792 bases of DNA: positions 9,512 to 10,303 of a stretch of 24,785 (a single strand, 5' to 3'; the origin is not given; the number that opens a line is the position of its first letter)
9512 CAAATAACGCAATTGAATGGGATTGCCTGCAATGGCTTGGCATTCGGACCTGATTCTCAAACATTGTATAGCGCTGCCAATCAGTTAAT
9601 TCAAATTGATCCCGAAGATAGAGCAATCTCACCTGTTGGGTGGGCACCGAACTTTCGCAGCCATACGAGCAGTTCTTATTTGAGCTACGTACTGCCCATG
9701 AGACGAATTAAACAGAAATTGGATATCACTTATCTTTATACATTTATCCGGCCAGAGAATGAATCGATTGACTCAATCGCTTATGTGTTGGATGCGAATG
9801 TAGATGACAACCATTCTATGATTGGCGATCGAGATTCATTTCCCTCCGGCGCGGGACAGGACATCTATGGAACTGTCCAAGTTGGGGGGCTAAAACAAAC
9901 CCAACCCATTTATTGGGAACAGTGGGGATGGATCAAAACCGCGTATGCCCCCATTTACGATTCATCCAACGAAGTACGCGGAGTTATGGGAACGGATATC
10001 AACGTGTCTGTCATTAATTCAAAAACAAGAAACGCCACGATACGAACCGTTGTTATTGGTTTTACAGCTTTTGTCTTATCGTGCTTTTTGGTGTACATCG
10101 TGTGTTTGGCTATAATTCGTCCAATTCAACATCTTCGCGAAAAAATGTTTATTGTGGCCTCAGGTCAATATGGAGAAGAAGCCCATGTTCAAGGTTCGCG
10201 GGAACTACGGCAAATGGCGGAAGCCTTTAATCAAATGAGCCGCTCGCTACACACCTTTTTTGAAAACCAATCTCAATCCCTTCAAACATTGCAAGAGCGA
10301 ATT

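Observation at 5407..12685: Candidate undescribed signalling module: TLC-transporter/HEAT/cNMP fusion + two Cache-HAMP sensors with unknown output domains + free cNMP-binding protein, all translationally coupled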

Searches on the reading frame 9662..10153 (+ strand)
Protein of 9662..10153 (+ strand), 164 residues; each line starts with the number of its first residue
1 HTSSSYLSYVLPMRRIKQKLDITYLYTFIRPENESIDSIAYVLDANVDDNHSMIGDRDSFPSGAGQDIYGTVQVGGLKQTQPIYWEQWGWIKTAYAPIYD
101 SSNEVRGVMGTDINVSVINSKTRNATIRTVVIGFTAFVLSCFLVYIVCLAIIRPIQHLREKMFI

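Call 53: find_related_loci(query=A5, collection=genome_contigs, flank=8000)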
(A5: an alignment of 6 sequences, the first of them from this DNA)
Query A5 (164 aa) in genome_contigs; peptide patterns used: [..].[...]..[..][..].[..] (x = any residue, [..] = any of these).
64 stretches matched a pattern; 55 encode a relative of the query (tblastn E <= 1e-3); 55 distinct loci.
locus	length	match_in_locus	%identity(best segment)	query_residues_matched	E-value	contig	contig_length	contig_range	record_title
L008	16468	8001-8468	57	6-161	8e-59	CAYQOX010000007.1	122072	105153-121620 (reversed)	MAG TPA_asm: uncultured bacterium isolate SRP141376_co2_274 genome assembly, contig: NODE_345_length_122072_cov_8.054214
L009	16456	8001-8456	46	6-161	7e-39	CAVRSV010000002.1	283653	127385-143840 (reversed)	MAG: uncultured Acidobacteriota bacterium isolate MFD02923.bin.1.166 genome assembly, contig: contig_15567, whole genome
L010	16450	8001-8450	44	6-159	6e-38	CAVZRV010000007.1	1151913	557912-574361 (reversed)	MAG: uncultured Acidobacteriota bacterium isolate MFD05684.bin.2.2 genome assembly, contig: contig_15911, whole genome s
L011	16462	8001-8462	42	2-159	3e-36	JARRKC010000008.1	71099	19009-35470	MAG: Acidobacteriota bacterium isolate Spart_036_MAG scaffold_24, whole genome shotgun sequence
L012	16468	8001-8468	38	3-161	8e-31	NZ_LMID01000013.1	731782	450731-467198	Sphingomonas sp. Root720 contig_5, whole genome shotgun sequence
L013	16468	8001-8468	39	3-161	1e-30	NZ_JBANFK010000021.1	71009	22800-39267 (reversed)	Rhizorhabdus argentea strain DSM 100912 NODE_21_length_71009_cov_151.776589, whole genome shotgun sequence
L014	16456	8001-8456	36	6-160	6e-29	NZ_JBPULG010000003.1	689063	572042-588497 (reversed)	Sphingopyxis sp. R3-92 3, whole genome shotgun sequence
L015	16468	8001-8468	38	3-161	4e-29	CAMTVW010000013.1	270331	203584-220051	MAG: uncultured Sphingomonas sp. isolate G04_MAG_00018 genome assembly, contig: G04_MAG_00018_000000000006, whole genome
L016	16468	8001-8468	37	3-161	1e-28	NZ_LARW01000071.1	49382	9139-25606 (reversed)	Sphingomonas sp. SRS2 contig71, whole genome shotgun sequence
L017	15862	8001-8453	35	6-159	7e-29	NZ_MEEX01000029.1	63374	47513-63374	MAG: Phenylobacterium sp. SCN 70-31 ABS78_C0029, whole genome shotgun sequence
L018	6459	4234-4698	35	3-160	1e-28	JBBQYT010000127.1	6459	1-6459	MAG: Longimicrobiales bacterium isolate Co_metawrap_2177 Cmw_2177_k141_26890455_length_6459_cov_7.0000, whole genome sho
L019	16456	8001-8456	36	6-160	8e-29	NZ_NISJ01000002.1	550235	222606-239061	Sphingopyxis witflariensis strain DSM 14551 NODE_2_length_550235_cov_35.133, whole genome shotgun sequence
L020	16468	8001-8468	37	3-161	3e-28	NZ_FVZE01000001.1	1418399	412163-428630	Novosphingobium mathurense strain SM117, whole genome shotgun sequence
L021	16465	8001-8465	39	3-160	1e-28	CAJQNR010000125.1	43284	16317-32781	MAG: uncultured Sphingorhabdus sp. isolate 10_20180412_Bin_METABAT_55_1 genome assembly, contig: c_000010874294, whole g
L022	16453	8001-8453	35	6-159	5e-28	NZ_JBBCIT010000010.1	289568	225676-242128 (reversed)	MAG: Phenylobacterium sp. isolate MAG_CPA_06 P10A_000000025752, whole genome shotgun sequence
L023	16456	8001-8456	34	6-160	6e-28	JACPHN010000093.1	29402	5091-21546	MAG: Candidatus Schekmanbacteria bacterium isolate NC_groundwater_415_Ag_B-0.1um_66_15 GD18-4_B1_scaffold_587815, whole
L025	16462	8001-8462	36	3-159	7e-28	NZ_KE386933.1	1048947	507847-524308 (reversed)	Niveispirillum irakense DSM 11586 G473DRAFT_scaffold00001.1, whole genome shotgun sequence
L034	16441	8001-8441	33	12-161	2e-25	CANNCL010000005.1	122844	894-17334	uncultured Erythrobacter sp. isolate 3-1198-3Z.fasta genome assembly, contig: NODE_5, whole genome shotgun sequence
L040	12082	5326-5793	30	3-160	1e-24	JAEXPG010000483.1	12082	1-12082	MAG: Verrucomicrobia bacterium isolate OH_HBrB_179 k127_1402716, whole genome shotgun sequence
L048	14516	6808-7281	31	2-163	3e-22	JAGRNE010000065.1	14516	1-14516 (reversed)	MAG: Leptospiraceae bacterium isolate HKST-UBA09 NODE_65_length_14516_cov_3.756008, whole genome shotgun sequence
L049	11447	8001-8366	38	3-127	4e-22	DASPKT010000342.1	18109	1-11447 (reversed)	MAG TPA_asm: Azospirillaceae bacterium isolate SMAG_U12043 k141_1520151, whole genome shotgun sequence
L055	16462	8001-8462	33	6-163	1e-21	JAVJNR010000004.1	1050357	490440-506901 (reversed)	MAG: Leptospiraceae bacterium isolate A1-SPW-03 k141_1762, whole genome shotgun sequence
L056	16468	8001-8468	28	3-160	4e-21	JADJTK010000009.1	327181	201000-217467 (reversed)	MAG: Opitutaceae bacterium isolate Hirt_18-Q3-R61-65_BAT3C.235 tig00008623-10-3282510, whole genome shotgun sequence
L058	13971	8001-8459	30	6-160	8e-21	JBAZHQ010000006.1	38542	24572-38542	MAG: Opitutaceae bacterium isolate SO_2017_LW3_74 NODE_2471_length_38542_cov_0.962853_LW162_2017, whole genome shotgun s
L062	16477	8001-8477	27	1-163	3e-19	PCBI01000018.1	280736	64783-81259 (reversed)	MAG: Spirochaetaceae bacterium isolate NP120 MHASMcontig_1098322, whole genome shotgun sequence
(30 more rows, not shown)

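Call 55: search_protein_families(library=pfam, proteins=[L012:3636-5243:-, L017:3374-5017:-, L025:2758-4413:-, L049:2714-4558:-, L009:1484-3079:-, L048:9811-11661:+, L055:10989-12821:+, L058:10859-12505:+, L034:3320-4981:-, L062:10998-12818:+], max_evalue=0.001)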
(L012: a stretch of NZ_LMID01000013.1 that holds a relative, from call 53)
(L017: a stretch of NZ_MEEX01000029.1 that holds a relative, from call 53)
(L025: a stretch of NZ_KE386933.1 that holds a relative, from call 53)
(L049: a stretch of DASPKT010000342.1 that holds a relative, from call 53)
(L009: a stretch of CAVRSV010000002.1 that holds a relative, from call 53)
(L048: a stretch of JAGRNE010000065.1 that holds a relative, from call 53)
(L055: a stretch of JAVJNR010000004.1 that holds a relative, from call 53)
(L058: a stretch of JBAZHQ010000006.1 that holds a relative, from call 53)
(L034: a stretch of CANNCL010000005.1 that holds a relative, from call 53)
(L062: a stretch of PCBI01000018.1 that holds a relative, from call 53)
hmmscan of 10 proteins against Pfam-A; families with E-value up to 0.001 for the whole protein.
L012:3636-5243:- (535 aa): 2 families
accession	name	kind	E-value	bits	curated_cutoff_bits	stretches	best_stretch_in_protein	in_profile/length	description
PF07228.17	SpoIIE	-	2.8e-46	158.3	25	1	343-535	1-191/192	Stage II sporulation protein E (SpoIIE)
PF00672.30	HAMP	-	2.8e-05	24.8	25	1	216-276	1-52/53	HAMP domain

L017:3374-5017:- (547 aa): 1 family
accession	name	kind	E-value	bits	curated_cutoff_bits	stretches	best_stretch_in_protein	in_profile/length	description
PF07228.17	SpoIIE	-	4.9e-51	173.8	25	1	349-540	2-191/192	Stage II sporulation protein E (SpoIIE)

L025:2758-4413:- (551 aa): 1 family
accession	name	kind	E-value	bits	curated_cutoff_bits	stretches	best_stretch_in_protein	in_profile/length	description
PF07228.17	SpoIIE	-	9.1e-43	146.9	25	1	337-533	2-191/192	Stage II sporulation protein E (SpoIIE)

L049:2714-4558:- (614 aa): 2 families
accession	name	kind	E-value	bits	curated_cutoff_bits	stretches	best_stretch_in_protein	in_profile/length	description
PF07228.17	SpoIIE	-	3.9e-48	164.4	25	1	416-609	1-191/192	Stage II sporulation protein E (SpoIIE)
PF00672.30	HAMP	-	1.1e-07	32.4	25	1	292-349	4-52/53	HAMP domain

L009:1484-3079:- (531 aa): 2 families
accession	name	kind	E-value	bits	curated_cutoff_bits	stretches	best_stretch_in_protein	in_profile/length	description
PF00211.25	Guanylate_cyc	-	9.2e-31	107.3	21.9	1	330-505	7-176/183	Adenylate and Guanylate cyclase catalytic domain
PF00672.30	HAMP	-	1.3e-13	51.5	25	1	245-295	2-52/53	HAMP domain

L048:9811-11661:+ (616 aa): 2 families
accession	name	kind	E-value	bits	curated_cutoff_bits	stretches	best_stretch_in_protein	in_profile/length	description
PF00211.25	Guanylate_cyc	-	3.9e-19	69.4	21.9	1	356-527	6-175/183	Adenylate and Guanylate cyclase catalytic domain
PF00672.30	HAMP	-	5.6e-13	49.4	25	1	265-317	1-53/53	HAMP domain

L055:10989-12821:+ (610 aa): 2 families
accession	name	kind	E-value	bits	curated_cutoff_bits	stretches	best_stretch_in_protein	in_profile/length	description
PF00211.25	Guanylate_cyc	-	3.2e-20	72.9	21.9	1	356-528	6-176/183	Adenylate and Guanylate cyclase catalytic domain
PF00672.30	HAMP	-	2.8e-13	50.4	25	1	266-317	2-53/53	HAMP domain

L058:10859-12505:+ (548 aa): 1 family
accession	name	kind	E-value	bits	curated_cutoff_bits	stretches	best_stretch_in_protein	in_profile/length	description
PF07228.17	SpoIIE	-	2.6e-44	151.9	25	1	352-546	1-191/192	Stage II sporulation protein E (SpoIIE)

L034:3320-4981:- (553 aa): 1 family
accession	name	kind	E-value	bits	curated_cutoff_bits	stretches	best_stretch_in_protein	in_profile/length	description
PF07228.17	SpoIIE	-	1.9e-48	165.4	25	1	353-545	1-191/192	Stage II sporulation protein E (SpoIIE)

L062:10998-12818:+ (606 aa): 2 families
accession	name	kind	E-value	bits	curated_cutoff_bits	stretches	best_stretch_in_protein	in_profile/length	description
PF00211.25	Guanylate_cyc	-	1.1e-20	74.4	21.9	1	354-525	6-175/183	Adenylate and Guanylate cyclase catalytic domain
PF00672.30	HAMP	-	8.3e-13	48.9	25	1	264-315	2-53/53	HAMP domain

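Call 87: search_protein_families(library=pfam, proteins=[L012:10451-10828:-, L012:10811-11302:+, L014:2615-3442:+, L034:1578-2516:+, L012:11620-13050:-, L017:736-3387:+, L025:11199-11540:+, L058:12511-13299:+], max_evalue=0.01)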
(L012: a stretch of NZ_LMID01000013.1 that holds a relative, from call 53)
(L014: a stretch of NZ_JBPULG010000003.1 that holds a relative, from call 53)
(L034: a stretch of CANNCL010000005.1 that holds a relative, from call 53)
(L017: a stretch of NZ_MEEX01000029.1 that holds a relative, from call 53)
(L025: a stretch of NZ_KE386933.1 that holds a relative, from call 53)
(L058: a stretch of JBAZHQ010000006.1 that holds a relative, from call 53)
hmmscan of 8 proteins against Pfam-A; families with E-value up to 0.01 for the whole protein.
L012:10451-10828:- (125 aa): 2 families
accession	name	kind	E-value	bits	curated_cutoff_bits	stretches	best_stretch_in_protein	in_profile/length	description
PF01740.26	STAS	-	7.9e-19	67.8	22.6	1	22-120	6-106/106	STAS domain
PF13466.11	STAS_2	-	2e-16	60.4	29.2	1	29-107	1-79/80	STAS domain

L012:10811-11302:+ (163 aa): 2 families
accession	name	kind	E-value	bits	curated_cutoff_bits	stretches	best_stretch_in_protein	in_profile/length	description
PF13581.12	HATPase_c_2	-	1.3e-21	77.3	27.4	1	52-161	13-127/127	Histidine kinase-like ATPase domain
PF02518.31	HATPase_c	-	3.8e-05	24.5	26.4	1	69-146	4-87/111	Histidine kinase-, DNA gyrase B-, and HSP90-like ATPase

L014:2615-3442:+ (275 aa): 0 families

L034:1578-2516:+ (312 aa): 1 family
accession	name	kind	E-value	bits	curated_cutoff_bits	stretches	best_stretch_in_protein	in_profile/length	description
PF09694.16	Gcw_chp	-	8e-46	157.3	24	1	106-308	4-226/230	Bacterial protein of unknown function (Gcw_chp)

L012:11620-13050:- (476 aa): 0 families

L017:736-3387:+ (883 aa): 0 families

L025:11199-11540:+ (113 aa): 2 families
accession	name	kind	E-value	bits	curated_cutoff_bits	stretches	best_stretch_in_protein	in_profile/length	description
PF01740.26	STAS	-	3.2e-18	65.9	22.6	1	6-108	2-106/106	STAS domain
PF13466.11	STAS_2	-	3.1e-14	53.4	29.2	1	19-95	3-79/80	STAS domain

L058:12511-13299:+ (262 aa): 7 families
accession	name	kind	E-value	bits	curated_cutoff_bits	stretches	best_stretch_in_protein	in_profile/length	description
PF05175.20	MTS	-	2.7e-08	34.1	23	1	93-170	32-108/170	Methyltransferase small domain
PF13847.12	Methyltransf_31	-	3.6e-06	27.2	27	1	95-155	6-67/145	Methyltransferase domain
PF09445.16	Methyltransf_15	-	4.1e-06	26.9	22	1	101-179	9-90/165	RNA cap guanine-N2 methyltransferase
PF13649.12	Methyltransf_25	-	7.4e-06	27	27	1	97-165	2-69/97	Methyltransferase domain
PF08242.18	Methyltransf_12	-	5.4e-05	24.3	30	1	97-144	1-52/98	Methyltransferase domain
PF06325.19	PrmA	-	0.00016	21.7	22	1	94-145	163-213/296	Ribosomal protein L11 methyltransferase (PrmA)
PF02475.24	TRM5-TYW2_MTfase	-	0.0025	18.2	28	1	69-142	13-86/164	TRM5/TYW2 methyltransferase domain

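Call 95: search_protein_families(library=pfam, proteins=[L012:11346-11810:+, L012:11674-13017:+, L012:13072-14034:+, L021:11537-12040:+, L021:12049-13278:+, L056:2029-3984:+, L058:1807-3774:+, L040:2-1312:+, L023:3909-4595:+, L025:1950-2807:-], max_evalue=0.01)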
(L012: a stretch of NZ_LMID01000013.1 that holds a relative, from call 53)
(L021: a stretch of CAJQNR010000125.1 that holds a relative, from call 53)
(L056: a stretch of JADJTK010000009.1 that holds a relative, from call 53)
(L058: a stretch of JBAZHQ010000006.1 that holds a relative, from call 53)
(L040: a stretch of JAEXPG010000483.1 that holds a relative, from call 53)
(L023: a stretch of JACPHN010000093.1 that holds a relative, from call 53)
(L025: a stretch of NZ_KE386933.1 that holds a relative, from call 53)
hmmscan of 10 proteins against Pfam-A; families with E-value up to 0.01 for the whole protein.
L012:11346-11810:+ (155 aa): 1 family
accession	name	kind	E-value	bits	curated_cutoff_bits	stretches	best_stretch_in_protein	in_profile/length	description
PF00856.33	SET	-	7.3e-07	30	22.4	1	29-110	1-104/105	SET domain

L012:11674-13017:+ (448 aa): 2 families
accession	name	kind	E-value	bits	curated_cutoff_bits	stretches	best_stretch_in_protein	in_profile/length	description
PF02784.22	Orn_Arg_deC_N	-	8.4e-33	114.2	23.4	1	88-334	4-246/247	Pyridoxal-dependent decarboxylase, pyridoxal binding domain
PF00278.28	Orn_DAP_Arg_deC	-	8.5e-13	48.8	23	1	332-427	2-95/95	Pyridoxal-dependent decarboxylase, C-terminal sheet domain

L012:13072-14034:+ (321 aa): 0 families

L021:11537-12040:+ (168 aa): 1 family
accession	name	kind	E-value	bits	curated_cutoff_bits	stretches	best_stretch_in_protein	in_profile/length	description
PF00856.33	SET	-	8.6e-07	29.8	22.4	1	88-123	63-104/105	SET domain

L021:12049-13278:+ (410 aa): 2 families
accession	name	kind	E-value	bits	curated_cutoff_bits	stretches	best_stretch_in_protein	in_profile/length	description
PF02784.22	Orn_Arg_deC_N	-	2e-32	112.9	23.4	1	60-296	10-246/247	Pyridoxal-dependent decarboxylase, pyridoxal binding domain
PF00278.28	Orn_DAP_Arg_deC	-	4.8e-10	40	23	1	176-389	5-95/95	Pyridoxal-dependent decarboxylase, C-terminal sheet domain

L056:2029-3984:+ (652 aa): 8 families
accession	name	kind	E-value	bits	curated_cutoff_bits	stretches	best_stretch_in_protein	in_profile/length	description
PF02784.22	Orn_Arg_deC_N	-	7.1e-28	98.1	23.4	1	67-298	15-246/247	Pyridoxal-dependent decarboxylase, pyridoxal binding domain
PF00278.28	Orn_DAP_Arg_deC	-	5.6e-16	59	23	1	296-388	2-95/95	Pyridoxal-dependent decarboxylase, C-terminal sheet domain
PF13489.12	Methyltransf_23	-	7.9e-15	55.4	27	1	459-615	13-161/164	Methyltransferase domain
PF08241.18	Methyltransf_11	-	7.8e-14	52.5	21.2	1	473-566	1-95/95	Methyltransferase domain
PF13649.12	Methyltransf_25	-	4.5e-11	43.7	27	1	473-562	2-97/97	Methyltransferase domain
PF08242.18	Methyltransf_12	-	2.8e-09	38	30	1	473-564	1-98/98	Methyltransferase domain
PF13847.12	Methyltransf_31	-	3.7e-06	27.1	27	1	470-567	5-110/145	Methyltransferase domain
PF01209.24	Ubie_methyltran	-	0.0021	17.9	20.1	1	528-566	113-151/233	ubiE/COQ5 methyltransferase family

L058:1807-3774:+ (656 aa): 8 families
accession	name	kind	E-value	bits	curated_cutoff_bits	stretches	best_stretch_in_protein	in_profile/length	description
PF02784.22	Orn_Arg_deC_N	-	6.6e-32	111.3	23.4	1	65-300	8-246/247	Pyridoxal-dependent decarboxylase, pyridoxal binding domain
PF00278.28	Orn_DAP_Arg_deC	-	8e-15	55.3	23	1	298-390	2-95/95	Pyridoxal-dependent decarboxylase, C-terminal sheet domain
PF08241.18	Methyltransf_11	-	1.1e-13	52.1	21.2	1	478-571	1-95/95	Methyltransferase domain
PF13489.12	Methyltransf_23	-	5.6e-13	49.4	27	1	462-621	11-162/164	Methyltransferase domain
PF13649.12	Methyltransf_25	-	2.4e-11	44.6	27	1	477-567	1-97/97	Methyltransferase domain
PF13847.12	Methyltransf_31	-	3.2e-06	27.3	27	1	476-571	6-109/145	Methyltransferase domain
PF08242.18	Methyltransf_12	-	5.1e-06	27.6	30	1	478-569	1-98/98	Methyltransferase domain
PF01209.24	Ubie_methyltran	-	0.0062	16.4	20.1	0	519-571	99-151/233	ubiE/COQ5 methyltransferase family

L040:2-1312:+ (437 aa): 9 families
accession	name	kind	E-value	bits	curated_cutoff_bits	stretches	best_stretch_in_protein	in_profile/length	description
PF00278.28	Orn_DAP_Arg_deC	-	9.8e-17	61.5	23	1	84-176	2-95/95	Pyridoxal-dependent decarboxylase, C-terminal sheet domain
PF13489.12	Methyltransf_23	-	3.4e-14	53.3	27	1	239-402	8-163/164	Methyltransferase domain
PF08241.18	Methyltransf_11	-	1.3e-12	48.7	21.2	1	258-351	1-95/95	Methyltransferase domain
PF13649.12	Methyltransf_25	-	5.5e-10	40.2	27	1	258-347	2-97/97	Methyltransferase domain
PF08242.18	Methyltransf_12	-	2e-08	35.3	30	1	258-349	1-98/98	Methyltransferase domain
PF02784.22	Orn_Arg_deC_N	-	3.1e-07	30.5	23.4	1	1-86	155-246/247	Pyridoxal-dependent decarboxylase, pyridoxal binding domain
PF13847.12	Methyltransf_31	-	8.5e-06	26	27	1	256-351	6-109/145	Methyltransferase domain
PF01209.24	Ubie_methyltran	-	0.00093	19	20.1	1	313-351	113-151/233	ubiE/COQ5 methyltransferase family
PF07021.18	MetW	-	0.006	16.7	21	1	251-343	11-102/193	Methionine biosynthesis protein MetW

L023:3909-4595:+ (229 aa): 7 families
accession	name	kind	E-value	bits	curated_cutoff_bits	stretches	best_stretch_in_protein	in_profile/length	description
PF08241.18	Methyltransf_11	-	9.4e-18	65.1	21.2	1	56-148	1-95/95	Methyltransferase domain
PF13649.12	Methyltransf_25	-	2.6e-14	54.1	27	1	56-144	2-97/97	Methyltransferase domain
PF13489.12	Methyltransf_23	-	3.7e-14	53.2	27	1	48-199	19-163/164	Methyltransferase domain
PF08242.18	Methyltransf_12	-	2.3e-11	44.7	30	1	56-146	1-98/98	Methyltransferase domain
PF13847.12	Methyltransf_31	-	1.9e-09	37.8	27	1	52-151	4-112/145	Methyltransferase domain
PF01209.24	Ubie_methyltran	-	8.2e-05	22.5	20.1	1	55-148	51-151/233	ubiE/COQ5 methyltransferase family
PF07021.18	MetW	-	0.0049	17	21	1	43-142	5-104/193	Methionine biosynthesis protein MetW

L025:1950-2807:- (285 aa): 4 families
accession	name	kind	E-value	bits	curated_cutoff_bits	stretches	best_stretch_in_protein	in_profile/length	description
PF05175.20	MTS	-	2e-06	28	23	1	122-181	36-96/170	Methyltransferase small domain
PF13649.12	Methyltransf_25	-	4.2e-05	24.6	27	1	123-177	3-57/97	Methyltransferase domain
PF17827.6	PrmC_N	-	0.0015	19.5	23.4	1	59-79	51-71/71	PrmC N-terminal domain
PF08242.18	Methyltransf_12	-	0.0042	18.2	30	1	123-174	2-57/98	Methyltransferase domain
